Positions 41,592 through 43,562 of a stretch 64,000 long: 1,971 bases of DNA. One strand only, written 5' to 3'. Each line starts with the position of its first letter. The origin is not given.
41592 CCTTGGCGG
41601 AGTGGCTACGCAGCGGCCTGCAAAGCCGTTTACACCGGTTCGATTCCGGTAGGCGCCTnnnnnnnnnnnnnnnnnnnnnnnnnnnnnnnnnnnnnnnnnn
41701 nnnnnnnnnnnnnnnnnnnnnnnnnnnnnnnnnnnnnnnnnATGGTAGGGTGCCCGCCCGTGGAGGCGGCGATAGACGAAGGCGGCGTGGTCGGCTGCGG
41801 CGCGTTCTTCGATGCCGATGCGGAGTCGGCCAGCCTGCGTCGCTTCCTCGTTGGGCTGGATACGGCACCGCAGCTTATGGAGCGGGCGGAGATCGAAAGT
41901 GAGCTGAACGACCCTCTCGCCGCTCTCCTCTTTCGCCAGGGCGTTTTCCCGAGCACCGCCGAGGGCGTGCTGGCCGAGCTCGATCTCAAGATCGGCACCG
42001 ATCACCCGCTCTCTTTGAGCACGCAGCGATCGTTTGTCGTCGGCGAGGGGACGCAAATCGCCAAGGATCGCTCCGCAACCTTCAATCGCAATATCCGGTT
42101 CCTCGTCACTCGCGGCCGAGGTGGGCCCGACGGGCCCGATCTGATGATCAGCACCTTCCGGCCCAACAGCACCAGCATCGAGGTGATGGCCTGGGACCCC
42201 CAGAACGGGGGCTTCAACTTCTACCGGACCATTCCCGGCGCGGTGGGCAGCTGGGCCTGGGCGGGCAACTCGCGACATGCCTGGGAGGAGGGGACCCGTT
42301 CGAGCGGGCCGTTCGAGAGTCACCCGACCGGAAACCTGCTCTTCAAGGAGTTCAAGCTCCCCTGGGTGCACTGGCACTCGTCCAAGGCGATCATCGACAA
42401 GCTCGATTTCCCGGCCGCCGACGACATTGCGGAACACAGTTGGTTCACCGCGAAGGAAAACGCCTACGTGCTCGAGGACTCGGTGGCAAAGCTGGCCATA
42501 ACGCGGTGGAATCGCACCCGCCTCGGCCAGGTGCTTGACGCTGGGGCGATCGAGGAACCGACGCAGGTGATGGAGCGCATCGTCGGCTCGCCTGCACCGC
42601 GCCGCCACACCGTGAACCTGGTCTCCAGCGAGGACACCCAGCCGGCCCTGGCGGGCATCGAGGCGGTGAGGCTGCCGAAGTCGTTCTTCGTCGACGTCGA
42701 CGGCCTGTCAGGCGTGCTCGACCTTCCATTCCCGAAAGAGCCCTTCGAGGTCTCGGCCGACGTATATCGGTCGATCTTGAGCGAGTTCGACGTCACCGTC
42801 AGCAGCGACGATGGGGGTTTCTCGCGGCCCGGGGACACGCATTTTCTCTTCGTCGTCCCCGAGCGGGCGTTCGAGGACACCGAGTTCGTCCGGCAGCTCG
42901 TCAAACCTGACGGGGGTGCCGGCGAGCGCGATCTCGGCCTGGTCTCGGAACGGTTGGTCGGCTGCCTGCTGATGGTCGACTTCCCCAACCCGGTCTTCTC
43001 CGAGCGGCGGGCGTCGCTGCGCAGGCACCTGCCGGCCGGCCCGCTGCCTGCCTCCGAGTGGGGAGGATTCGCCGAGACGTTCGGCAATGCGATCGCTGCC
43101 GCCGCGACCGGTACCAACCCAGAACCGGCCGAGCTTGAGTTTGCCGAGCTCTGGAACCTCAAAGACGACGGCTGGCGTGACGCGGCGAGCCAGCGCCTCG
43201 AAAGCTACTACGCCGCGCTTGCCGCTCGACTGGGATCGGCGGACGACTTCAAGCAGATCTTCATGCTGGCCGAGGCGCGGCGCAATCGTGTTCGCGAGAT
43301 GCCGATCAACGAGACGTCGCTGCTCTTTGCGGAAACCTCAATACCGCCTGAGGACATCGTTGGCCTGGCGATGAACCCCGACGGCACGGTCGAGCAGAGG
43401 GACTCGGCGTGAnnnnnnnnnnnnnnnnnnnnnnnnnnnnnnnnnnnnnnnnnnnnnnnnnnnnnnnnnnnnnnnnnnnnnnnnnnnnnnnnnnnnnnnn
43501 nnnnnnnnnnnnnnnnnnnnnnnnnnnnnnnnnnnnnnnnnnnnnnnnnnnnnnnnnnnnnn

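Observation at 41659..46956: tRNA-bounded operon: three unrecognisable proteins translationally coupled to a DyP-type peroxidase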

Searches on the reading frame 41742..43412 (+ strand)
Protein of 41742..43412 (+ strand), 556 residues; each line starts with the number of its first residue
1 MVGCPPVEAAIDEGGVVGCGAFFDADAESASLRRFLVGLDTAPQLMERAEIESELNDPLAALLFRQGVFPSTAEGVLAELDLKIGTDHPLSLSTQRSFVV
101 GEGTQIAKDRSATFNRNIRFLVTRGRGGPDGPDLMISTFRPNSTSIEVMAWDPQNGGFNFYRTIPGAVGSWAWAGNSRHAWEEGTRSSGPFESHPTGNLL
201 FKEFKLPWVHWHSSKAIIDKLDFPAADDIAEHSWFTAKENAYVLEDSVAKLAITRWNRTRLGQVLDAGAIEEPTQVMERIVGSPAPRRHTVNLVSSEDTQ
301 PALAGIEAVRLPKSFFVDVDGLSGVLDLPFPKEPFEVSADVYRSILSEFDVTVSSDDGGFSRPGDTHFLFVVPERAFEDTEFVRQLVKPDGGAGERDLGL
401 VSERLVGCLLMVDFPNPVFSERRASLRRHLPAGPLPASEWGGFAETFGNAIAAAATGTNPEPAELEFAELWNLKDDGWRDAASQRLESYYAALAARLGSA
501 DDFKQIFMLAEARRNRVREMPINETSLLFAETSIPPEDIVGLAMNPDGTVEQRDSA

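Call 4: search_protein_families(library=pfam, proteins=[window:41742-43412:+], max_evalue=1)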
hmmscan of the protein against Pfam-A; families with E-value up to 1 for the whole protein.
window:41742-43412:+ (556 aa): 0 families

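Call 5: search_protein_families(library=ncbifam, proteins=[window:41742-43412:+], max_evalue=1)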
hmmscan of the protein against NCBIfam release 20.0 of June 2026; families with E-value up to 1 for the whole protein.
window:41742-43412:+ (556 aa): 0 families

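Call 7: search_solved_structures(query=window:41742-43412:+, max_evalue=10)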
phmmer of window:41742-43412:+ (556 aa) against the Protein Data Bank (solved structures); distinct sequences matched with E-value up to 10: 1.
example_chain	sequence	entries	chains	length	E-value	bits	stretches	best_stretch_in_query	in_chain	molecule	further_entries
4uul_A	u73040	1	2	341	1.6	10.4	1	283-344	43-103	L-LACTATE DEHYDROGENASE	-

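Call 10: find_homologous_proteins(query=window:41742-43412:+)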
Query window:41742-43412:+ (556 aa): 345 proteins with E <= 0.001 among 8000 candidates; the best 120 are listed.
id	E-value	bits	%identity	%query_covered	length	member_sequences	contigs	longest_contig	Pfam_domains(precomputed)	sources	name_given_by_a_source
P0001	0.0e+0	1246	100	99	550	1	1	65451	-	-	-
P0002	6.7e-233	792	65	98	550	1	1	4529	-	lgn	-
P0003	2.0e-231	788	66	98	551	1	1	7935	-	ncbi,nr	ncbi:MAG TPA: hypothetical protein VFW48_06165 [Solirubrobacterales bacterium]|nr:hypothetical prote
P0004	5.4e-231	786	65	98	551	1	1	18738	-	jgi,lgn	-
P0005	1.2e-223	762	65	97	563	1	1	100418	-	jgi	jgi:hypothetical protein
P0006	9.9e-223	759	64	98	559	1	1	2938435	-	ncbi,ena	-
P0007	1.3e-222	758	65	97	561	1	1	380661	-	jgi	jgi:hypothetical protein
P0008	3.0e-205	701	62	96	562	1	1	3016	-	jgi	jgi:hypothetical protein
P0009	1.6e-204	699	61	96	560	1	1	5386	-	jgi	jgi:hypothetical protein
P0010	1.6e-202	692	62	91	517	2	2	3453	-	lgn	-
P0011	1.9e-201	689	58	97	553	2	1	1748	-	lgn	-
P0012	2.6e-192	658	57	97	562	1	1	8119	-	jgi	jgi:hypothetical protein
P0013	8.8e-189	647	55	97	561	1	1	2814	-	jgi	jgi:hypothetical protein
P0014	1.1e-183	630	56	97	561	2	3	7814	-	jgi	-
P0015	6.7e-182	624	56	93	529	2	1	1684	-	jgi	-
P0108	8.4e-116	406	44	94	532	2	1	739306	-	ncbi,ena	-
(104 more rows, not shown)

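Call 14: find_encoding_contigs(protein=P0006, flank=8000, max_places=3)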
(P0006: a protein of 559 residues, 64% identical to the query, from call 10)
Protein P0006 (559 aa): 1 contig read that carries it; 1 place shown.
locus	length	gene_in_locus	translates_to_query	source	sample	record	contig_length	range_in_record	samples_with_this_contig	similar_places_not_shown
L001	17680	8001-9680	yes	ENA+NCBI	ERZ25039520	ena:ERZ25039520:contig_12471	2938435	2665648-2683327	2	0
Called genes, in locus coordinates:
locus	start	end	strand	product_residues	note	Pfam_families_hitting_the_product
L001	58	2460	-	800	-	PF02463:SMC_N, PF13166:AAA_13 (faint), PF13175:AAA_15 (weak), PF13476:AAA_23, PF13643:DUF4145 (weak)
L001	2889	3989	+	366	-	PF04545:Sigma70_r4 (weak), PF08281:Sigma70_r4_2 (weak)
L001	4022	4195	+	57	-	-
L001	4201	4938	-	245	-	PF00665:rve, PF13683:rve_3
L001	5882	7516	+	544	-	PF00589:Phage_integrase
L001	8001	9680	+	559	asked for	-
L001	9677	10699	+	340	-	PF26676:DUF8225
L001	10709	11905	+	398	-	PF26676:DUF8225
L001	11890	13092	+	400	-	PF20628:Dyp_perox_C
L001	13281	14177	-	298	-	PF12760:Zn_ribbon_IS1595, PF12762:DDE_Tnp_IS1595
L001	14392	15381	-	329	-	-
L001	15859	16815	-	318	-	PF02899:Phage_int_SAM_1, PF00589:Phage_integrase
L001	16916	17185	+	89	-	PF01402:RHH_1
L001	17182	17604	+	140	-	PF01850:PIN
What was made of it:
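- On Pfam DUF8225 (PF26676), for P2 and P3: The family name comes from call 14.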

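Call 15: find_encoding_contigs(protein=P0108, flank=8000, max_places=3)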
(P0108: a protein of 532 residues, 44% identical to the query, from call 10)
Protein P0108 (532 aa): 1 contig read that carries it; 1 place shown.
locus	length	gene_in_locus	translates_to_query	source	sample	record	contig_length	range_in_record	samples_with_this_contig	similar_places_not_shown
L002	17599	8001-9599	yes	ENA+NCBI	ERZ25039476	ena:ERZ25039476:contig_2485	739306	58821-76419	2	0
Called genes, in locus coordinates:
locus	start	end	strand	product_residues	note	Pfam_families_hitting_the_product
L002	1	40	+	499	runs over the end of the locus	PF00478:IMPDH, PF03060:NMO (faint), PF00571:CBS, PF01070:FMN_dh (weak)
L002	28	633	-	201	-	PF03992:ABM, PF27539:Y2318_C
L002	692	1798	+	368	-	PF00478:IMPDH, PF01070:FMN_dh, PF01207:Dus (faint), PF05690:ThiG (faint)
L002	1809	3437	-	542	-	PF18158:AidB_N, PF02770:Acyl-CoA_dh_M, PF00441:Acyl-CoA_dh_1, PF08028:Acyl-CoA_dh_2 (weak)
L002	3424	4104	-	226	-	PF00440:TetR_N, PF17932:TetR_C_24 (weak)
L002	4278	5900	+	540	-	PF00171:Aldedh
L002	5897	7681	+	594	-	PF00890:FAD_binding_2 (weak), PF01266:DAO (faint), PF00732:GMC_oxred_N (weak), PF05199:GMC_oxred_C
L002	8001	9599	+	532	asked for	-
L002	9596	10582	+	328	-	PF26676:DUF8225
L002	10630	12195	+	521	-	PF00117:GATase, PF07722:Peptidase_C26, PF02540:NAD_synthase (faint), PF00958:GMP_synt_C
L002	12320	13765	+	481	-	PF13472:Lipase_GDSL_2 (faint)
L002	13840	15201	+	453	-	PF02720:DUF222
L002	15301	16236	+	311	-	-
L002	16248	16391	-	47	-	-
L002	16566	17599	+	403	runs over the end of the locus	PF22484:DUF6986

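Call 19: find_related_loci(query=A1, collection=genome_contigs, flank=8000)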
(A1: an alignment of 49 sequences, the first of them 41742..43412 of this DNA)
Query A1 (556 aa) in genome_contigs; peptide patterns used: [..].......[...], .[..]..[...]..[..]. (x = any residue, [..] = any of these).
148 stretches matched a pattern; 93 encode a relative of the query (tblastn E <= 1e-3); the best 80 are kept; 80 distinct loci.
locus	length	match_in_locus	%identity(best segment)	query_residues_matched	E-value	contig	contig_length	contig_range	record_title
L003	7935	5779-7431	66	7-553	0e+0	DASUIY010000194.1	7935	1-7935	MAG TPA_asm: Solirubrobacterales bacterium isolate SMAG_U1472 k141_974828, whole genome shotgun sequence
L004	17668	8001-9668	64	7-553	0e+0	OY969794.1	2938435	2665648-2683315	MAG: uncultured Solirubrobacterales bacterium isolate MFD03975.bin.c.1 genome assembly, chromosome: 1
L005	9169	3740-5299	46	13-552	5e-133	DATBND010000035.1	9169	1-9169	MAG TPA_asm: Actinomycetota bacterium isolate SMAG_U4015 k141_74081, whole genome shotgun sequence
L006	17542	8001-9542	44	19-550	2e-126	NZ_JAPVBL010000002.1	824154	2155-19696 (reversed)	Modestobacter sp. VKM Ac-2982 n2, whole genome shotgun sequence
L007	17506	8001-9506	46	29-552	7e-125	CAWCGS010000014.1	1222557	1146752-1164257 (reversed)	MAG: uncultured Actinomycetota bacterium isolate MFD01275.bin.2.156 genome assembly, contig: contig_7909, whole genome s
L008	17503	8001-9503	43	18-534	1e-123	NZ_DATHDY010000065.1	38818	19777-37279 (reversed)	MAG: Baekduia sp. isolate SMAG_U12407 k141_1513963, whole genome shotgun sequence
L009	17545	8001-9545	43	19-550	1e-122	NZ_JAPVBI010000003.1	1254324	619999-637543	Modestobacter sp. VKM Ac-2985 n3, whole genome shotgun sequence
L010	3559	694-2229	44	19-552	1e-125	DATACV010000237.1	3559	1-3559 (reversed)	MAG TPA_asm: Rubrobacteraceae bacterium isolate SMAG_U6733 k141_1227012, whole genome shotgun sequence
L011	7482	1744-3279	45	19-550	1e-121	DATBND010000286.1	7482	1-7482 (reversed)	MAG TPA_asm: Actinomycetota bacterium isolate SMAG_U4015 k141_170018, whole genome shotgun sequence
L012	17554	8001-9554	43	17-552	2e-121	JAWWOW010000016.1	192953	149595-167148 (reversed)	MAG: Frankiales bacterium isolate BP_356 scaffold_966426, whole genome shotgun sequence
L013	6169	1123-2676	44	17-550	9e-120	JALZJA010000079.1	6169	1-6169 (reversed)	MAG: Actinomycetota bacterium isolate MOJ bin28 SC8837-39_k127_9549, whole genome shotgun sequence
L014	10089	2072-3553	46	34-550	8e-119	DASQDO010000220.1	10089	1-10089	MAG TPA_asm: Actinomycetota bacterium isolate SMAG_U11729 k141_1062676, whole genome shotgun sequence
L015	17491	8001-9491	44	31-551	3e-118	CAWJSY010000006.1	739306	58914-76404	MAG: uncultured Actinomycetota bacterium isolate MFD01275.bin.1.198 genome assembly, contig: contig_2485, whole genome s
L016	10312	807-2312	44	31-550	4e-118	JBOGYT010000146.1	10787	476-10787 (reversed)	MAG: Solirubrobacteraceae bacterium isolate SC-S_metawrap_bin.132 k127_4093595, whole genome shotgun sequence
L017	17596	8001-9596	41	3-550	6e-115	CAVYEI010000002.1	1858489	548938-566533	MAG: uncultured Solirubrobacterales bacterium isolate MFD04935.bin.1.4 genome assembly, contig: contig_262, whole genome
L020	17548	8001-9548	43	19-550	2e-112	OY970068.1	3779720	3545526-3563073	MAG: uncultured Actinomycetes bacterium isolate MFD04212.bin.1.59 genome assembly, chromosome: 1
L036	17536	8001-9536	37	28-555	6e-86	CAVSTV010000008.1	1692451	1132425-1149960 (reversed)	MAG: uncultured Actinomycetota bacterium isolate MFD09212.bin.1.244 genome assembly, contig: contig_272, whole genome sh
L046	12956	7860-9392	36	10-552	4e-78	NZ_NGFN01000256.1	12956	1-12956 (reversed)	Streptomyces swartbergensis strain HMC13 scaffold256.1, whole genome shotgun sequence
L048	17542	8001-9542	35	3-552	2e-77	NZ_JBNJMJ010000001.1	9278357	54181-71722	Streptomyces sp. CA-251387 MDNA_WGS_060_1, whole genome shotgun sequence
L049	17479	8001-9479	34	28-552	7e-77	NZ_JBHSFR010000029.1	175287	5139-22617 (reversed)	Streptomyces mangrovi strain CGMCC 4.7117 spades_K_17_127_29, whole genome shotgun sequence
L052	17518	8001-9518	36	14-550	2e-75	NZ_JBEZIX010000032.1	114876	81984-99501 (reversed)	Streptomyces sp. NPDC048506 NPDC048506_48_F12.ctg-0032, whole genome shotgun sequence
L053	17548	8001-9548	35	3-552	1e-75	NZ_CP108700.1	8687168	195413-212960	Streptomyces sp. NBC_01006 chromosome, complete genome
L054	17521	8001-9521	37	28-553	3e-75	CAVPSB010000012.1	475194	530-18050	MAG: uncultured Candidatus Rokubacteria bacterium isolate MFD10007.bin.2.196 genome assembly, contig: contig_14730, whol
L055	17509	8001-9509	36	14-553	9e-75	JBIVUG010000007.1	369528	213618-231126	Actinosynnema sp. NPDC091369 NPDC091369_165_G3.ctg-0007, whole genome shotgun sequence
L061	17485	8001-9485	34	28-552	8e-73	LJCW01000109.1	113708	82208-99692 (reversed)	Actinobacteria bacterium OV450 ctg1, whole genome shotgun sequence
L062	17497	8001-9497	36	27-552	6e-73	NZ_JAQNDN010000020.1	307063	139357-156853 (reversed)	Nannocystis radixulma strain NCELM 000015Farrow, whole genome shotgun sequence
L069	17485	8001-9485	34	28-552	5e-70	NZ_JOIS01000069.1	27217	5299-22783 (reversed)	Streptomyces sp. NRRL F-2747 contig69.1, whole genome shotgun sequence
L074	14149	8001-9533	35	28-551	1e-66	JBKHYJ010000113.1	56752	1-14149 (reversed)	MAG: Blastocatellia bacterium isolate NC_bin.3.orig k127_466005, whole genome shotgun sequence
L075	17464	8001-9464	33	32-550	2e-65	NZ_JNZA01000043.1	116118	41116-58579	Streptomyces lydicus strain NRRL ISP-5461 contig43.1, whole genome shotgun sequence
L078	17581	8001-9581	34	18-551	3e-64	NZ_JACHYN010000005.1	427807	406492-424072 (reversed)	Azospirillum sp. OGB3 Ga0365405_05, whole genome shotgun sequence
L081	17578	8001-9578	31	34-556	7e-56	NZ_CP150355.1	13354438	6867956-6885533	Sorangium sp. So ce1000 chromosome, complete genome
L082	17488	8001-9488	34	28-535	2e-54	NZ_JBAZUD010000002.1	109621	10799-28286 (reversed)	MAG: Mesorhizobium sp. isolate SO_2017_GW1_219 NODE_1231_length_109621_cov_3.296345_OW334_2017, whole genome shotgun seq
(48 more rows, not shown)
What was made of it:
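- Several genomes carry two copies (call 19).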

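Call 26: predict_structure(alignment_id=A1)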
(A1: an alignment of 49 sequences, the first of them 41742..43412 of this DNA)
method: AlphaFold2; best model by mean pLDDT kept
length: 556 residues; sequences in the alignment: 49
mean_pLDDT: 91.6   pTM: 0.91
mean pLDDT of the five models: 91.6, 90.8, 90.3, 90.1, 89.5
residues with pLDDT >= 90: 440; 70-90: 88; 50-70: 13; < 50: 15
segments of 3 or more residues with pLDDT < 50: 1-15
pLDDT, mean of each block of 10 residues (from residue 1): 30 53 86 90 92 96 97 98 96 97 86 88 92 96 95 95 93 92 76 68 80 94 92 97 94 94 95 93 88 94 97 97 98 97 98 91 95 94 97 96 98 97 97 96 98 97 98 95 98 98 99 94 84 97 98 84
secondary structure, 60 per line:
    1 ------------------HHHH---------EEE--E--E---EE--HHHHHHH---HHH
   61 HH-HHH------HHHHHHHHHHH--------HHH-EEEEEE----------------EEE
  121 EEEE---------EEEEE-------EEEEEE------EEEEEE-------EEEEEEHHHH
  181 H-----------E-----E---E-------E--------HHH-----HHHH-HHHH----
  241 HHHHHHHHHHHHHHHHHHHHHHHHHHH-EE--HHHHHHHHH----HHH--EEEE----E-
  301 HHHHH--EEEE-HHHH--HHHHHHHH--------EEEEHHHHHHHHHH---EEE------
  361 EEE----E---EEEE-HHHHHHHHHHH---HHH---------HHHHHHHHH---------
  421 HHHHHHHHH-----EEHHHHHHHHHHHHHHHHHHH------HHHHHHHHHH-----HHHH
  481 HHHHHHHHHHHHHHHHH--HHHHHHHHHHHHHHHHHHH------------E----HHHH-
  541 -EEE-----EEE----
elements in order: H19-22 E32-34 H48-54 H58-62 H73-83 E96-101 E118-124 E134-138 E146-151 E158-163 E171-176 H177-181 H228-231 H233-236 H241-267 H273-281 E291-294 H301-305 E308-311 H313-316 H319-326 E335-338 H339-348 E352-354 E361-363 E372-375 H377-387 H403-411 H421-429 H437-455 H462-471 H477-497 H500-518 H536-539 E542-544 E550-552

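Call 30: fold_search(model_id=the predicted structure, library=pdb)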
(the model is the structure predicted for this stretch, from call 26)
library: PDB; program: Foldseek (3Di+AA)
matches with E <= 10: 132; with E <= 0.001: 0
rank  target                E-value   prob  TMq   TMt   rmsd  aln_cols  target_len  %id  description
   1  2wj8_R                1.0e+00  0.04  0.07  0.09  21.7       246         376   15  Respiratory Syncitial Virus RiboNucleoProtein (released 2009-12-08)
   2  8xm5_C                1.1e+00  0.03  0.05  0.03  15.6       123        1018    6  Cryo-EM structure of SARS-CoV-2 Omicron EG.5 spike protein(6P), RBD-closed state (released 2024-07-03)
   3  2wj8_O                1.2e+00  0.03  0.07  0.09  21.7       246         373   15  Respiratory Syncitial Virus RiboNucleoProtein (released 2009-12-08)
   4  2wj8_A                1.2e+00  0.03  0.07  0.09  21.7       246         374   15  Respiratory Syncitial Virus RiboNucleoProtein (released 2009-12-08)
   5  2wj8_B                1.2e+00  0.03  0.07  0.09  21.7       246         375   15  Respiratory Syncitial Virus RiboNucleoProtein (released 2009-12-08)
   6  2wj8_C                1.2e+00  0.03  0.07  0.09  21.7       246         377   15  Respiratory Syncitial Virus RiboNucleoProtein (released 2009-12-08)
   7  2wj8_N                1.2e+00  0.03  0.07  0.09  21.7       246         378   15  Respiratory Syncitial Virus RiboNucleoProtein (released 2009-12-08)
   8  2wj8_J                1.3e+00  0.03  0.07  0.10  21.7       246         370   15  Respiratory Syncitial Virus RiboNucleoProtein (released 2009-12-08)
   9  4i6s_A                2.2e+00  0.03  0.07  0.29   8.2       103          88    5  Structure of RSL mutant W76A in complex with L-fucose (released 2013-07-31)
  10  1dky_A                2.4e+00  0.02  0.07  0.15  19.0       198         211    9  THE SUBSTRATE BINDING DOMAIN OF DNAK IN COMPLEX WITH A SUBSTRATE PEPTIDE, DETERMINED FROM TYPE 2 NATIVE CRYSTALS (released 1996-12-07)
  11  7qh3_C                2.5e+00  0.09  0.07  0.24  11.9        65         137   17  Crystal structure of the anti-sigma factor RsfG from Streptomyces tsukubaensis NRRL18488 (released 2022-12-21)
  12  3dpq_E                2.6e+00  0.02  0.08  0.16  18.3       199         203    8  Crystal structure of the substrate binding domain of E. coli DnaK in complex with a long pyrrhocoricin-derived inhibit (released 2009-03-10)
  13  2bt9_A                2.8e+00  0.03  0.07  0.29   8.1       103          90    5  Lectin from Ralstonia solanacearum complexed with Me-fucoside (released 2005-06-02)
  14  6qwp_A                3.1e+00  0.01  0.10  0.11  30.4       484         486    9  Crystal structure of T7 bacteriophage portal protein, 13mer, closed valve (released 2019-09-04)
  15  7vwm_A                3.2e+00  0.01  0.05  0.10  11.2        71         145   13  Crystal Structure of the Y53F/N55A/I116V mutant of LEH (released 2023-01-18)
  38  7alg_A                5.7e+00  0.02  0.07  0.28   8.3       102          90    4  The RSLex - sulfonato-calix[8]arene complex, P3 form, acetate pH 4.0 (released 2021-04-07)
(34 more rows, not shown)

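Call 31: search_protein_families(library=pfam, proteins=[L069:13919-15781:-, L048:80-1477:+, L052:4020-5933:+, L046:3950-5440:+, L061:6575-7576:+, L053:4468-5550:-, L078:7815-12164:+, L082:9601-12120:+, L081:9629-11236:+], max_evalue=0.001)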
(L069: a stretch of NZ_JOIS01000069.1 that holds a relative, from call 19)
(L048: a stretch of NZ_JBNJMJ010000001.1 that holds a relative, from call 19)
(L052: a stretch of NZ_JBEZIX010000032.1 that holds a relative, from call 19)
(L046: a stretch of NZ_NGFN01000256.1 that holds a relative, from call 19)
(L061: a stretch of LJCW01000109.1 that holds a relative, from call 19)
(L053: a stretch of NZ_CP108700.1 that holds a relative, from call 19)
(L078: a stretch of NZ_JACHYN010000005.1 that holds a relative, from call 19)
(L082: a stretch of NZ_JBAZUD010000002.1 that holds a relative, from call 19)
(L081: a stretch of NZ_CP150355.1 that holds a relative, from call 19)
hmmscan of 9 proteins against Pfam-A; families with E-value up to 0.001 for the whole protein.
L069:13919-15781:- (620 aa): 1 family
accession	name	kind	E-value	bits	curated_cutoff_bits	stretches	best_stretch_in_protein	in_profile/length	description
PF03098.20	An_peroxidase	-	3e-106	356.5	25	1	93-600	2-523/530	Animal haem peroxidase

L048:80-1477:+ (465 aa): 2 families
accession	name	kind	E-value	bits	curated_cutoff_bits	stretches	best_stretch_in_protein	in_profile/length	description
PF21105.3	DyP_N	-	4e-10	40.5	27.5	1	58-183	29-160/163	DyP dimeric alpha+beta barrel domain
PF20628.3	Dyp_perox_C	-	0.00014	22.1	20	1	297-400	72-141/166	Dyp-type peroxidase, C-terminal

L052:4020-5933:+ (637 aa): 2 families
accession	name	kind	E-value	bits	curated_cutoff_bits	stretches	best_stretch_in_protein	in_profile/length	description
PF05199.19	GMC_oxred_C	-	2.3e-29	103.2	24.6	1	490-622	5-138/139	GMC oxidoreductase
PF00732.25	GMC_oxred_N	-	5.9e-15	56.1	23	1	92-384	15-217/218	GMC oxidoreductase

L046:3950-5440:+ (496 aa): 3 families
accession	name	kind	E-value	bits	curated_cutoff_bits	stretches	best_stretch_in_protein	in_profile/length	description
PF00082.27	Peptidase_S8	-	3.3e-54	184.6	21.8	1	211-485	3-288/288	Subtilase family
PF16361.10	Peptidase_S8_N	-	9.2e-10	39.6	30.5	1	67-178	1-101/142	N-terminal of Subtilase family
PF22148.1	Fervidolysin_NPro-like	-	0.00033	21.4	21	0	133-173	41-81/81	Fervidolysin N-terminal prodomain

L061:6575-7576:+ (333 aa): 2 families
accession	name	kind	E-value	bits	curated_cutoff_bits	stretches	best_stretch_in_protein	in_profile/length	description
PF10042.14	DUF2278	-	1.6e-77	260.5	25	1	1-215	1-206/206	Uncharacterized conserved protein (DUF2278)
PF00932.25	LTD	-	9e-11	42.6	34.3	1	234-320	10-108/109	Lamin Tail Domain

L053:4468-5550:- (360 aa): 1 family
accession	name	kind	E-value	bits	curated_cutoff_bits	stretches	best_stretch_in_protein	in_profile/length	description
PF00753.33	Lactamase_B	-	3.4e-09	37.4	22.7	1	32-282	18-185/196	Metallo-beta-lactamase superfamily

L078:7815-12164:+ (1449 aa): 2 families
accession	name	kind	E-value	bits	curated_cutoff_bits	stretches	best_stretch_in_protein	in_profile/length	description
PF13091.12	PLDc_2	-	3.9e-29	101.6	27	2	1271-1407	3-132/132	PLD-like domain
PF00614.28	PLDc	-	5.6e-07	29.7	21.9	0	1357-1375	6-24/28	Phospholipase D Active site motif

L082:9601-12120:+ (839 aa): 3 families
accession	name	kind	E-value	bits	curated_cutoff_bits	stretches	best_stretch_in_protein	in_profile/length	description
PF13091.12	PLDc_2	-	3.6e-31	108.2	27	2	661-797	3-132/132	PLD-like domain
PF11495.14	Regulator_TrmB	-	4.7e-07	29.7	22.2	0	442-499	10-67/233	Archaeal transcriptional regulator TrmB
PF00614.28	PLDc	-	1.1e-06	28.8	21.9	0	523-548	1-26/28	Phospholipase D Active site motif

L081:9629-11236:+ (535 aa): 0 families

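Call 45: search_solved_structures(query=A1, max_evalue=10)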
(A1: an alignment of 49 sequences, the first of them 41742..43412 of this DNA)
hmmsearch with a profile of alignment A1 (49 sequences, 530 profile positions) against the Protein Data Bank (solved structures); distinct sequences matched with E-value up to 10: 5.
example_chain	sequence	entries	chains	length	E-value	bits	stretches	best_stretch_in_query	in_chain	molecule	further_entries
4g91_C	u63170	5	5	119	0.3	12.8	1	451-521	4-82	HapE | CBFD_NFYB_HMF domain-containing protein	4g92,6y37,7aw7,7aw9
7na9_D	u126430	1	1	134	0.3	12.8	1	115-165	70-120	JSG-C1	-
6y35_C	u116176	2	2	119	0.32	12.7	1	451-521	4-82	CCAAT-binding factor complex subunit HapE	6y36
6y39_C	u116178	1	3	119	0.34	12.6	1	451-521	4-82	CBFD_NFYB_HMF domain-containing protein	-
7a48_A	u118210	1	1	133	1.9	10.2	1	115-158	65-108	Nanobody 49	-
